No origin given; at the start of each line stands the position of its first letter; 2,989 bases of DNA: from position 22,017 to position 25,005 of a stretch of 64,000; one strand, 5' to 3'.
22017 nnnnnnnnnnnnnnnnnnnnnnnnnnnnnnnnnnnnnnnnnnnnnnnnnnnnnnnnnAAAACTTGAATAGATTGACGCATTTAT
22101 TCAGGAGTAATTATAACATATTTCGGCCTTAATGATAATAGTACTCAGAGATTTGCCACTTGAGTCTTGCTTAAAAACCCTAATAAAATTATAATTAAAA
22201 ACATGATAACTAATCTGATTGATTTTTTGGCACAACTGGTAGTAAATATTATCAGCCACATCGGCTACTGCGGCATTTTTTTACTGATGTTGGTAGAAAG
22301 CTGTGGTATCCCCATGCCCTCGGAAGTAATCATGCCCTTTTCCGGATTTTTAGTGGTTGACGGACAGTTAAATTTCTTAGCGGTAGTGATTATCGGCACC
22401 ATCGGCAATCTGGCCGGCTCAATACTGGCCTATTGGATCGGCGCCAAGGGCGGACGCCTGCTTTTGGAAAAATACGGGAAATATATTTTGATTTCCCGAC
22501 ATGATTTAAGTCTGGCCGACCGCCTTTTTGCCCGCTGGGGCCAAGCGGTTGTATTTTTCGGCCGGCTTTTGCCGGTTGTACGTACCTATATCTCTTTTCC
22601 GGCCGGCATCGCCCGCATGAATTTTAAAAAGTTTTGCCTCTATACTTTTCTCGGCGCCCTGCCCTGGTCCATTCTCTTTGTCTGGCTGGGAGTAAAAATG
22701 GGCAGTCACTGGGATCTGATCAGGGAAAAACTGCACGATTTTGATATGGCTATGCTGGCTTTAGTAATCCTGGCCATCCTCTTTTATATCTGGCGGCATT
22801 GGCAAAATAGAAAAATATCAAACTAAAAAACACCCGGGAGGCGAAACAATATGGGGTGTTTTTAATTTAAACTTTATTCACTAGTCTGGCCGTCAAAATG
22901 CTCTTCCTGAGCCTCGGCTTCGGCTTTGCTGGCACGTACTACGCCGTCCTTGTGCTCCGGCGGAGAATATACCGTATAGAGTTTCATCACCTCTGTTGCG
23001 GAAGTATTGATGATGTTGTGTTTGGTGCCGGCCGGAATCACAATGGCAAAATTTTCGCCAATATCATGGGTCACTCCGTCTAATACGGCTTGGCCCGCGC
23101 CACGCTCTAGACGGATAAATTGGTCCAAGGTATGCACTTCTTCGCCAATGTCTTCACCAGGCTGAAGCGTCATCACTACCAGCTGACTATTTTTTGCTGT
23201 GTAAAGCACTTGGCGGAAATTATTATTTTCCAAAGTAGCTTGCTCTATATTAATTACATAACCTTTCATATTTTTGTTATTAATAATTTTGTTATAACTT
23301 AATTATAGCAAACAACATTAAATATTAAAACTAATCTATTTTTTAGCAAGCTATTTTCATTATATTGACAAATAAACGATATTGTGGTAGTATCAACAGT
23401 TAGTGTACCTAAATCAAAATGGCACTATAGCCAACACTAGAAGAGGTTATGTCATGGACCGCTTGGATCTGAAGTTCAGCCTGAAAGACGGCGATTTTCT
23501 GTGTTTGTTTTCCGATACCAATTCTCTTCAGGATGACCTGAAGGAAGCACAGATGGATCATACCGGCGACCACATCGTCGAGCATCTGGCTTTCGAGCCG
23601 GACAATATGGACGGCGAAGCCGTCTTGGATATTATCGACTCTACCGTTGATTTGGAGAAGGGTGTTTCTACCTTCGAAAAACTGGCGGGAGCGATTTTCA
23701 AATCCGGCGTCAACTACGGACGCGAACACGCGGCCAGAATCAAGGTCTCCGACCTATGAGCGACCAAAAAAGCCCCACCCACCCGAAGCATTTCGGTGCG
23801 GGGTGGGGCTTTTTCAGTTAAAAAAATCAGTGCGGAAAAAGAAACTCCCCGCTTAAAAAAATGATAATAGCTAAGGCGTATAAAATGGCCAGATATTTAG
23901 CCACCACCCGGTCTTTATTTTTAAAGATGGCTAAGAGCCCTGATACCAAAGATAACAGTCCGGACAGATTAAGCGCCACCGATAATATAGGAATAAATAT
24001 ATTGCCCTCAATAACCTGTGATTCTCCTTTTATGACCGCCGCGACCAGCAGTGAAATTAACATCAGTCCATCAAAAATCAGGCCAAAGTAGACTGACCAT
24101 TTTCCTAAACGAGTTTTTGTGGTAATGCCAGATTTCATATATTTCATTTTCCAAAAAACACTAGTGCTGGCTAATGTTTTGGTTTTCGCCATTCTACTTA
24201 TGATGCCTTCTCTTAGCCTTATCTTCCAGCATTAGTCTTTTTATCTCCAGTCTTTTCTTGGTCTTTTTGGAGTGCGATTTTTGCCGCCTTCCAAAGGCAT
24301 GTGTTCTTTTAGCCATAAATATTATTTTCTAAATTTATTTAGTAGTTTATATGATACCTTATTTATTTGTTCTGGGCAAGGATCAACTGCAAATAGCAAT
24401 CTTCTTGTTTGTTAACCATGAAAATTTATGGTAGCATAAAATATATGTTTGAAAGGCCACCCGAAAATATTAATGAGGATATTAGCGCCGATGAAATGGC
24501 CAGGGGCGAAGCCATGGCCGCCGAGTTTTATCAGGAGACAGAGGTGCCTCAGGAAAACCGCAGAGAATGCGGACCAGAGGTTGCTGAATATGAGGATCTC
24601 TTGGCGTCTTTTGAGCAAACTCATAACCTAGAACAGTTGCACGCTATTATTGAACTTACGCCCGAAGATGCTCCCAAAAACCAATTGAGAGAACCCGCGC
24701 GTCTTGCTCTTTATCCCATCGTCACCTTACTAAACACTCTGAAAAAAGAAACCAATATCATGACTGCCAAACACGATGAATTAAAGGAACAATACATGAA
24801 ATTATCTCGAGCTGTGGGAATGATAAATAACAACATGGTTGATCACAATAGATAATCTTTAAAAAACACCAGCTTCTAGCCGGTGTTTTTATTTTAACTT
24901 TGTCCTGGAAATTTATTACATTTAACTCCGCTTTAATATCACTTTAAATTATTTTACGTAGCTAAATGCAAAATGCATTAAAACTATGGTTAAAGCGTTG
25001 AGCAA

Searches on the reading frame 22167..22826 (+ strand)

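Call 9: search_protein_families(library=pfam, proteins=[window:22167-22826:+], max_evalue=0.01)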
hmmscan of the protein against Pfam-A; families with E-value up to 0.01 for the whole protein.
window:22167-22826:+ (219 aa): 1 family
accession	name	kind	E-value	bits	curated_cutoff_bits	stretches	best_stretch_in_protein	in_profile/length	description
PF09335.16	VTT_dom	-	4.7e-23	82.4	33.9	1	51-175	2-121/123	VTT domain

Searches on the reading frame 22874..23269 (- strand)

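Call 9: search_protein_families(library=pfam, proteins=[window:22874-23269:-], max_evalue=0.01)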
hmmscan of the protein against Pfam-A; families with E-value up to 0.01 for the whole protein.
window:22874-23269:- (131 aa): 1 family
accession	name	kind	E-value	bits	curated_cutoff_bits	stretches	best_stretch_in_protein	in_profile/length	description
PF07883.17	Cupin_2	-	2.5e-12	46.7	27.2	1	32-101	2-70/70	Cupin domain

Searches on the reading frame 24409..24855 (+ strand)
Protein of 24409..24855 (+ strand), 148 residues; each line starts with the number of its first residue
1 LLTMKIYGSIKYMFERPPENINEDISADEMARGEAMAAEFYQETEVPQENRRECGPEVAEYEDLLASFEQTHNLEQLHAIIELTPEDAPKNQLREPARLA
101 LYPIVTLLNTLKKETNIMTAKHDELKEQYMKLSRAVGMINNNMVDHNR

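Call 9: search_protein_families(library=pfam, proteins=[window:24409-24855:+], max_evalue=0.01)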
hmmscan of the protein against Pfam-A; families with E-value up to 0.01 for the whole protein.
window:24409-24855:+ (148 aa): 1 family
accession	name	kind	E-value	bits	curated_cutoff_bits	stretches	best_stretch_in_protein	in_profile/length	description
PF06657.18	Cep57_MT_bd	-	0.0021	18.9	31.3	1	105-138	14-47/77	Centrosome microtubule-binding domain of Cep57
